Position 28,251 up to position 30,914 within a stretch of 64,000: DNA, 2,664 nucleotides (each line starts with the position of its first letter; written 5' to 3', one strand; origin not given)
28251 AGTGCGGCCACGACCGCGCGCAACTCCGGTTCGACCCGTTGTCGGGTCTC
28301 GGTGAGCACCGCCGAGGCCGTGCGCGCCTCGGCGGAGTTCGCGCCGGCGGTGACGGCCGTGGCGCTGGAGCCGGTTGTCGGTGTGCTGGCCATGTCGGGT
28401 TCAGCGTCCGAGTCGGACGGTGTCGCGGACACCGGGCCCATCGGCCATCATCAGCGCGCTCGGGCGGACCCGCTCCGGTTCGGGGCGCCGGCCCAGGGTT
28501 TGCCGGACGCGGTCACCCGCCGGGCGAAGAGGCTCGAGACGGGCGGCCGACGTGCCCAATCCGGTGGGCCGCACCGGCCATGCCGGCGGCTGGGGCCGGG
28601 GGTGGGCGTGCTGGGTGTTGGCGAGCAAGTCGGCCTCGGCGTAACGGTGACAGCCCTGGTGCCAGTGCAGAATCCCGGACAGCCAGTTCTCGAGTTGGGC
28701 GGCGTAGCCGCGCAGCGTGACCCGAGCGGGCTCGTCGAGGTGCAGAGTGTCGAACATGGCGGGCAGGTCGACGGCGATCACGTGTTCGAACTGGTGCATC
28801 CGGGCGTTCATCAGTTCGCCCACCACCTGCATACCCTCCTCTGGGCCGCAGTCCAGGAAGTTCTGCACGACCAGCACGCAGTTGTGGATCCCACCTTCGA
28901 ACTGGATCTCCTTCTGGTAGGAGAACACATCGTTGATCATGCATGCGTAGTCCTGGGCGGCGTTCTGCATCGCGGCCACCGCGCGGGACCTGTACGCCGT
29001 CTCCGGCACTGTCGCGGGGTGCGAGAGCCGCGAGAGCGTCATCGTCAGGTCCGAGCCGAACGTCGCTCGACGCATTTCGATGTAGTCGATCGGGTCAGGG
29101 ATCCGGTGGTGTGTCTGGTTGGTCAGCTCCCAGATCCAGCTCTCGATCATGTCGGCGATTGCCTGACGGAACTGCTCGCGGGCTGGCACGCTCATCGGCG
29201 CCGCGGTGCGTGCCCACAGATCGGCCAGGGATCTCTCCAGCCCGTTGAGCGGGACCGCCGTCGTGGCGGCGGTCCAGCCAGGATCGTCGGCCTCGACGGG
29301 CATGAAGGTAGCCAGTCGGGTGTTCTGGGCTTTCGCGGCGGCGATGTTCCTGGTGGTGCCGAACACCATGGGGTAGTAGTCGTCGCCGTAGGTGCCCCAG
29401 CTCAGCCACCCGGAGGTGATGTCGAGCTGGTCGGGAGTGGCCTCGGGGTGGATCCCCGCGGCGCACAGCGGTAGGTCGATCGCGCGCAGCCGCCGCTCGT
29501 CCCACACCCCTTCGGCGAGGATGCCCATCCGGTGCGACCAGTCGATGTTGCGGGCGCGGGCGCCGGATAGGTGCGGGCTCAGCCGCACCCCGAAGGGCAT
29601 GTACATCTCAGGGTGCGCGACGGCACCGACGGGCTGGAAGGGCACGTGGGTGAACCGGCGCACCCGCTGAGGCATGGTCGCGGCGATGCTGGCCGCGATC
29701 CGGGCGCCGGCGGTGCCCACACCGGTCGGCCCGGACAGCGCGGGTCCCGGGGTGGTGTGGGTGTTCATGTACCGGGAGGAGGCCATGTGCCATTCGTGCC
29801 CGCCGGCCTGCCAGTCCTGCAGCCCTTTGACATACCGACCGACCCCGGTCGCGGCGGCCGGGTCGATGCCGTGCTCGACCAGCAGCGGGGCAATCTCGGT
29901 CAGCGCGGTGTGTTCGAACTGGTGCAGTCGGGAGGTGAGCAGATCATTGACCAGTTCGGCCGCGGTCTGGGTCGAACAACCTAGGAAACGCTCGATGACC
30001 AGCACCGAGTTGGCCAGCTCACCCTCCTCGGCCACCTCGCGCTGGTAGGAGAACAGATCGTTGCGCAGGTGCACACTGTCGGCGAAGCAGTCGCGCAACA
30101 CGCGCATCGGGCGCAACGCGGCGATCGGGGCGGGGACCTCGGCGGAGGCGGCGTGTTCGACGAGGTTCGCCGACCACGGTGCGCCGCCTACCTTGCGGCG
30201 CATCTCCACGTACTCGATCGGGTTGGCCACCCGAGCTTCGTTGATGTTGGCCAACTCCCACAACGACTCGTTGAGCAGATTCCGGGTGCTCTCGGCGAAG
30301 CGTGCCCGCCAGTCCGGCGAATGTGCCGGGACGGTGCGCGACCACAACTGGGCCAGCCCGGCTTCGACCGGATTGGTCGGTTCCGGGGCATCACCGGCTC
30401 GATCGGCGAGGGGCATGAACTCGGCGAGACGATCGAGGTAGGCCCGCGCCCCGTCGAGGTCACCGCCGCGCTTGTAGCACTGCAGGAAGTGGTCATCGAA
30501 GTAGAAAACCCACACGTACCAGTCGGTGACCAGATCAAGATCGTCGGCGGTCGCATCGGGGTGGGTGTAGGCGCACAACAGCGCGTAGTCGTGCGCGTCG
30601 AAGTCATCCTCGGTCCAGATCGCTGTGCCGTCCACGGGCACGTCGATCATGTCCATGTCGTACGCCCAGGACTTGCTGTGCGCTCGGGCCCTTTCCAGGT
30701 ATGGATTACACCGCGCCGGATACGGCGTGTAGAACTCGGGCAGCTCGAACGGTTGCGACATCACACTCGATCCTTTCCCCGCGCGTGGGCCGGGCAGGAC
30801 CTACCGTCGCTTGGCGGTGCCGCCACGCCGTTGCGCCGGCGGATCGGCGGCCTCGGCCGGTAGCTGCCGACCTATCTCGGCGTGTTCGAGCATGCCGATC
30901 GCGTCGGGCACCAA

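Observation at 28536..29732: Two GPTGLGT-like cargo-loading motifs in the geosmin synthase, in the linker and C-terminal tail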

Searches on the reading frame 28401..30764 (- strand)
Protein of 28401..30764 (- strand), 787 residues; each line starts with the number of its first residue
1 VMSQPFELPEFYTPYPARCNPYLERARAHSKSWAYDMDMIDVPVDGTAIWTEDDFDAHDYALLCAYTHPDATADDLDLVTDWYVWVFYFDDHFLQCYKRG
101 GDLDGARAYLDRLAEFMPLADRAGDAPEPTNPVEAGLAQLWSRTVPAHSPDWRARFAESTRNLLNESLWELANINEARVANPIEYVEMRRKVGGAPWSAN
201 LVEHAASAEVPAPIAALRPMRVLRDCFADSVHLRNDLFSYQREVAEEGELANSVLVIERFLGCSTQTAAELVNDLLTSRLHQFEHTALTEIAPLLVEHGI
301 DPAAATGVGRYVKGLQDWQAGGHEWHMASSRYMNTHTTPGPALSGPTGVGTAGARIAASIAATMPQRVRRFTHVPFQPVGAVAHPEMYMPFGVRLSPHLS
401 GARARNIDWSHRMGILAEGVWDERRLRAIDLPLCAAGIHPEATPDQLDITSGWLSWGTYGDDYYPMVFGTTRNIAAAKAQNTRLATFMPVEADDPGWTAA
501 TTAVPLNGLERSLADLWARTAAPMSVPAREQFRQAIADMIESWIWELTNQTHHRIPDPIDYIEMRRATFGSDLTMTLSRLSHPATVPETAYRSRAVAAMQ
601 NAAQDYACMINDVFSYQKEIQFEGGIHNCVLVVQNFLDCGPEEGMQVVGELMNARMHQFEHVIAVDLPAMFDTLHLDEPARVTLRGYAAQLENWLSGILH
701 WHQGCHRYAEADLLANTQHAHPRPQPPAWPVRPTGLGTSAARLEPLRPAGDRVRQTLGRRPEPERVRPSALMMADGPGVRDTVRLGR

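Call 5: search_protein_families(library=pfam, proteins=[window:28401-30764:-])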
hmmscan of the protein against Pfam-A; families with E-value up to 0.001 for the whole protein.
window:28401-30764:- (787 aa): 1 family
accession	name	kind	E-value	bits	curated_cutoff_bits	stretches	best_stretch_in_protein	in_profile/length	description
PF19086.5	Terpene_syn_C_2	-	6.1e-101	336.7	23.7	2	81-281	1-198/199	Terpene synthase family 2, C-terminal metal binding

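Call 15: find_homologous_proteins(query=window:28404-30761:-, max_evalue=1e-20)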
Query window:28404-30761:- (786 aa): 5163 proteins with E <= 1e-20 among 8000 candidates; the best 120 are listed.
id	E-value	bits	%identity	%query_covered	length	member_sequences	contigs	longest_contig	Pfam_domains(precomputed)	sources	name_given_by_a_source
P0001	0.0e+0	1846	100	100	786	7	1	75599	PF19086.6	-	-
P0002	0.0e+0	1314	73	100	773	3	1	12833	PF19086.6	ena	-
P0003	0.0e+0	1185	70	95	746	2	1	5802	PF19086.6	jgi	jgi:germacradienol/geosmin synthase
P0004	0.0e+0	1182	69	95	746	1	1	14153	PF19086.6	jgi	jgi:germacradienol/geosmin synthase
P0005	0.0e+0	1179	70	94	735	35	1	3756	PF19086.6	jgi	jgi:germacradienol/geosmin synthase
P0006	0.0e+0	1179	70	94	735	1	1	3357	PF19086.6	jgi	jgi:germacradienol/geosmin synthase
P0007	0.0e+0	1178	70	94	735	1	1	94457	PF19086.6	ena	-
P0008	0.0e+0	1173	69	94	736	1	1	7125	PF19086.6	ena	-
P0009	0.0e+0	1170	68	94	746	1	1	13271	PF19086.6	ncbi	-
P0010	0.0e+0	1170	68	97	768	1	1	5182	PF19086.6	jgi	jgi:germacradienol/geosmin synthase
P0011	0.0e+0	1168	69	94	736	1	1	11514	PF19086.6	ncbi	-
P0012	0.0e+0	1168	69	94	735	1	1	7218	PF19086.6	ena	-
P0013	0.0e+0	1168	69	94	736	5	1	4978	PF19086.6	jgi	jgi:germacradienol/geosmin synthase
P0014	0.0e+0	1167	69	94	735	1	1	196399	PF19086.6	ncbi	-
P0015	0.0e+0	1166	69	94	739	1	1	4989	PF19086.6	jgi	jgi:germacradienol/geosmin synthase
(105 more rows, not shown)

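Call 16: search_protein_families(library=ncbifam, proteins=[window:28401-30764:-])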
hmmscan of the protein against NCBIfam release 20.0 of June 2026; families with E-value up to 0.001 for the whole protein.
window:28401-30764:- (787 aa): 10 families
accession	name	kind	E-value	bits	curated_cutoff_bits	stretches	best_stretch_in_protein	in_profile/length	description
NF041168.1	f2_encap_cargo3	exception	0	1163.4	1200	1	4-742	1-735/735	family 2 encapsulin nanocompartment cargo protein terpene cyclase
NF041624.1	isoafr_syn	equivalog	1.1e-82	278.1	500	2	12-335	23-335/351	isoafricanol synthase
NF041564.1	eudesmol_syn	equivalog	1.3e-52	179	680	2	11-341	7-325/341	7-epi-alpha-eudesmol synthase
NF052294.1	DeltCadinSyn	equivalog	5.2e-52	177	400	2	16-332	14-315/316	(-)-delta-cadinene synthase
NF045811.1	PentlnSynPtlA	equivalog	1.5e-50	172.2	675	2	10-335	6-318/336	pentalenene synthase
NF042951.1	epi-cubol_syn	equivalog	5.5e-50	170.2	500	2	53-334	25-291/292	4-epi-cubebol synthase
NF041565.1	selin_dien_syn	equivalog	1.4e-26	93.4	450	2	385-716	4-315/345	selina-4(15),7(11)-diene synthase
NF045483.1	IsozizSyn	equivalog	5.1e-25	88.3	675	2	7-333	22-340/361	epi-isozizaene synthase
NF041167.1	f2_encap_cargo2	exception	1.2e-23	84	400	2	346-708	3-366/366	family 2 encapsulin nanocompartment cargo protein terpene cyclase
NF041563.1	amorph_syn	equivalog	1.4e-22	80.2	540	2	14-339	2-302/304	(-)-alpha-amorphene synthase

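Call 19: search_solved_structures(query=window:28401-30764:-, show_alignments=1)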
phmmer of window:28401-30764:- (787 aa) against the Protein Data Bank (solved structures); distinct sequences matched with E-value up to 0.001: 73 (the best 60 are shown).
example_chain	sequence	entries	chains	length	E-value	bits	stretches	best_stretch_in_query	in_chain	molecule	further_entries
5dw7_A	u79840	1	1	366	1.6e-157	529.4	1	1-372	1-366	Germacradienol/geosmin synthase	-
5dz2_A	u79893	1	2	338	7.2e-153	514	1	1-339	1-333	Germacradienol/geosmin synthase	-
9m25_A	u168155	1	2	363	7e-30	107.2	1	7-342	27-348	Terpene synthase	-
4mc0_A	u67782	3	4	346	3.5e-28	101.6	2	5-283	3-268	Putative sesquiterpene cyclase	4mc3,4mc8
6q4s_A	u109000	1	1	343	7.7e-27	97.2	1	11-341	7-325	Pentalenene synthase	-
9y6k_A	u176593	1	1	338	1.2e-26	96.6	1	10-339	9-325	Avermitilol synthase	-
9y6l_A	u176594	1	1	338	3.6e-26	95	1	10-339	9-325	Avermitilol synthase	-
9y6i_A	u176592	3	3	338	4.1e-26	94.8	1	10-339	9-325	Avermitilol synthase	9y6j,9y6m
9c7k_A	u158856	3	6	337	3.4e-23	85.1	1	10-333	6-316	Pentalenene synthase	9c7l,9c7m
1ps1_A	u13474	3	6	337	3.9e-23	85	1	10-333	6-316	PENTALENENE SYNTHASE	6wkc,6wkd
6wke_A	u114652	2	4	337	4.6e-23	84.7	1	10-333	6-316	Pentalenene synthase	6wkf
6wki_A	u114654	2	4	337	9.1e-23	83.7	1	10-333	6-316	Pentalenene synthase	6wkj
6wkg_A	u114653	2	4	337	1.2e-22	83.3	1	10-333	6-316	Pentalenene synthase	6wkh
6egk_A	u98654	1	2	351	3.6e-22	81.8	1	11-333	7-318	Cucumene Synthase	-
6m7f_A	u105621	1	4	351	6.5e-22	80.9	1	11-333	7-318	Cucumene Synthase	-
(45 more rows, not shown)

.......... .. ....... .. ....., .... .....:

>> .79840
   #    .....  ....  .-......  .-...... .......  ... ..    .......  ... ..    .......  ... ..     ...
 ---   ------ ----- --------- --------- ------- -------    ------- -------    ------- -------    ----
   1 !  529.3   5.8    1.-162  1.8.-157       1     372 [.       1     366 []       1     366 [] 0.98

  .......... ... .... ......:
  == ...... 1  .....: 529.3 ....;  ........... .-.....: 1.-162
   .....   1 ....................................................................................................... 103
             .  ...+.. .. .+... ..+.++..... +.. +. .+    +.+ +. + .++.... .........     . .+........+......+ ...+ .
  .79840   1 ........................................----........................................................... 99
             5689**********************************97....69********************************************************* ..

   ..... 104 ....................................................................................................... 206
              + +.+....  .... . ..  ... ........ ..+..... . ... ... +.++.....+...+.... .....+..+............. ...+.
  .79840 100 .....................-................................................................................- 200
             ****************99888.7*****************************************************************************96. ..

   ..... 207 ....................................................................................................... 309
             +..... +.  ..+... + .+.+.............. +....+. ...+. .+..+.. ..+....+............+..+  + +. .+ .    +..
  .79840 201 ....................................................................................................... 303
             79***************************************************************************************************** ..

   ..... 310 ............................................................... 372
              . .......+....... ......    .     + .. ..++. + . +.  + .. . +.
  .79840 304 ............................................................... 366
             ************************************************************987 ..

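Call 26: find_related_loci(query=A1, collection=genome_contigs, flank=10000)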
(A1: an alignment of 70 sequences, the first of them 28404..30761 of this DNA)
Query A1 (786 aa) in genome_contigs; peptide patterns used: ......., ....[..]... (x = any residue, [..] = any of these).
599 stretches matched a pattern (row limit reached: there are more); 577 encode a relative of the query (tblastn E <= 1e-3); the best 80 are kept; 80 distinct loci.
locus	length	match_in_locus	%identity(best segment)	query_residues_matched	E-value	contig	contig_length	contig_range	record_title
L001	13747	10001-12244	67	5-764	0e+0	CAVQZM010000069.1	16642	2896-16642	MAG: uncultured Actinomycetes bacterium isolate MFD10064.bin.2.15 genome assembly, contig: contig_62500, whole genome sh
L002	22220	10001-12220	63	1-746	0e+0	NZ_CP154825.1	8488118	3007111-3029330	Actinokineospora auranticolor strain DSM 44650 chromosome, complete genome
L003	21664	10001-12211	63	3-748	0e+0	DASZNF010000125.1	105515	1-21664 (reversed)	MAG TPA_asm: Pseudonocardiaceae bacterium isolate SMAG_U5911 k141_3222608, whole genome shotgun sequence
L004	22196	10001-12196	64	3-747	0e+0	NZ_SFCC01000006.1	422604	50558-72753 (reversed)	Amycolatopsis suaedae strain 8-3EHSu NODE_6_length_422604_cov_87.7052, whole genome shotgun sequence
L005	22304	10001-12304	61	1-758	0e+0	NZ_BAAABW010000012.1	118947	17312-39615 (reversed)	Streptomyces blastmyceticus strain JCM 4565 sequence12, whole genome shotgun sequence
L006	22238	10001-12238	64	1-746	0e+0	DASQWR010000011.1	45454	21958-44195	MAG TPA_asm: Pseudonocardiaceae bacterium isolate SMAG_U11018 k141_289411, whole genome shotgun sequence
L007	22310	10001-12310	61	3-779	0e+0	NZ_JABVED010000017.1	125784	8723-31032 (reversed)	Actinokineospora xionganensis strain HBU206404 Scaffold17, whole genome shotgun sequence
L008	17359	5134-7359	61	3-749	0e+0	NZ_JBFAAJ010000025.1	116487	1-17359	Amycolatopsis sp. NPDC023774 NPDC023774_122_D2.ctg-0025, whole genome shotgun sequence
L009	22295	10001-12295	62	1-768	0e+0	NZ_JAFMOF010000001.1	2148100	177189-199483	Streptomyces triculaminicus strain JCM 4242 1, whole genome shotgun sequence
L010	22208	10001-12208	61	3-748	0e+0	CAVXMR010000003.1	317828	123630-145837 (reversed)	MAG: uncultured Actinomycetota bacterium isolate MFD02581.bin.3.133 genome assembly, contig: contig_10251, whole genome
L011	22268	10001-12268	62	1-745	0e+0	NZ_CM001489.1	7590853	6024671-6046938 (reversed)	Frankia sp. QA3 chromosome, whole genome shotgun sequence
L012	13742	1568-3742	64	3-748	0e+0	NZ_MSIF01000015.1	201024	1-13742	Actinophytocola xinjiangensis strain CGMCC 4.4663 contig15, whole genome shotgun sequence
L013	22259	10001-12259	61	2-762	0e+0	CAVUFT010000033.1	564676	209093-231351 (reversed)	MAG: uncultured Actinomycetota bacterium isolate MFD02581.bin.2.140 genome assembly, contig: contig_49192, whole genome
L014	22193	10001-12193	62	2-742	0e+0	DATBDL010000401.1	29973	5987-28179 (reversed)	MAG TPA_asm: Pseudonocardiaceae bacterium isolate SMAG_U5810 k141_1883869, whole genome shotgun sequence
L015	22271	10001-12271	61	1-749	0e+0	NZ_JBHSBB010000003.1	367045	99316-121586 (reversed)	Streptomyces polygonati strain CGMCC 4.7237 platanus_K_default_3, whole genome shotgun sequence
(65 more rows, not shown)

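Call 34: predict_structure(alignment_id=A1)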
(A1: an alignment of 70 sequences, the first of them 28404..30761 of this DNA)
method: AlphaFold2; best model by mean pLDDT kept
length: 786 residues; sequences in the alignment: 70
mean_pLDDT: 85.1   pTM: 0.84
mean pLDDT of the five models: 85.1, 84.9, 83.8, 82.9, 82.8
residues with pLDDT >= 90: 520; 70-90: 148; 50-70: 36; < 50: 82
segments of 3 or more residues with pLDDT < 50: 335-346, 719-786
pLDDT, mean of each block of 10 residues (from residue 1): 82 89 98 97 91 92 97 98 96 94 94 87 82 96 90 93 91 92 91 90 94 91 94 93 89 97 96 93 91 93 95 95 84 52 45 79 72 68 95 98 98 95 94 97 96 95 91 94 91 53 92 96 91 93 88 87 86 89 86 93 96 91 86 92 97 97 95 94 96 97 90 67 40 37 34 32 33 31 31
secondary structure, 60 per line:
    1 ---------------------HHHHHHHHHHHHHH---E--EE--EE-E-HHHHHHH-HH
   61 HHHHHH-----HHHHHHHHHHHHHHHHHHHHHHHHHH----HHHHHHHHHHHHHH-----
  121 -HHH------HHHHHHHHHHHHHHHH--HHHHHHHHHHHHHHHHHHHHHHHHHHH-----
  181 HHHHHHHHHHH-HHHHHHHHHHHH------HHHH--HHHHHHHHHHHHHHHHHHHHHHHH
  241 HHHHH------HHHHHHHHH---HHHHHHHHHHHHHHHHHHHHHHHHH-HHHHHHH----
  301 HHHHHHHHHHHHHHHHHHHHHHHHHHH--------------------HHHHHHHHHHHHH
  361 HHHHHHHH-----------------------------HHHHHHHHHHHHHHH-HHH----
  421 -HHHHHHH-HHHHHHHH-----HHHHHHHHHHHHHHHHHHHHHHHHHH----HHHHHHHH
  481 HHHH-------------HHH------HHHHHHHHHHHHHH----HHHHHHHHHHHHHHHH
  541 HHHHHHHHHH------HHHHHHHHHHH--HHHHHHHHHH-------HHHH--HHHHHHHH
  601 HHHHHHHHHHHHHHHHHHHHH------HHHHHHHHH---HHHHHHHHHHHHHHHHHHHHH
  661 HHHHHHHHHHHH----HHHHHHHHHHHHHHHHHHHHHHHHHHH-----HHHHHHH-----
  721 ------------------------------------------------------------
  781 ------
elements in order (helices of 4 or more, strands of 3 or more residues): H22-35 H51-57 H59-66 H72-97 H102-115 H131-146 H149-175 H181-191 H193-204 H211-214 H217-245 H252-260 H264-288 H290-296 H301-327 H348-368 H398-412 H422-428 H430-437 H443-468 H473-484 H507-520 H525-550 H557-567 H570-579 H587-590 H593-621 H628-636 H640-672 H677-703 H709-715

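Call 42: find_encoding_contigs(protein=P0002, flank=6000, max_places=3)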
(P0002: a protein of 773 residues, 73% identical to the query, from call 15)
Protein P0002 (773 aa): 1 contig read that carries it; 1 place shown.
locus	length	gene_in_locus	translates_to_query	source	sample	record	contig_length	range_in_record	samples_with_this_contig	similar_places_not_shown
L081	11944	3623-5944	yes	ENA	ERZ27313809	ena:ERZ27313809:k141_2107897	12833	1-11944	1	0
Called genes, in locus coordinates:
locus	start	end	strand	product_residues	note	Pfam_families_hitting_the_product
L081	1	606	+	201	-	?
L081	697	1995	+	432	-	PF19086:Terpene_syn_C_2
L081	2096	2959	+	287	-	PF02353:CMAS (weak), PF13847:Methyltransf_31, PF08241:Methyltransf_11, PF13649:Methyltransf_25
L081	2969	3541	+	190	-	PF00293:NUDIX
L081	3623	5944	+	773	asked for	PF19086:Terpene_syn_C_2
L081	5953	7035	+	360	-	PF00348:polyprenyl_synt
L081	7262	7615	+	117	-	-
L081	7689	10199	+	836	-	PF13191:AAA_16, PF13384:HTH_23 (faint), PF00196:GerE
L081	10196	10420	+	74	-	PF00067:p450 (weak)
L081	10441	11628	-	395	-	PF00067:p450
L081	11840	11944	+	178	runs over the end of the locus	-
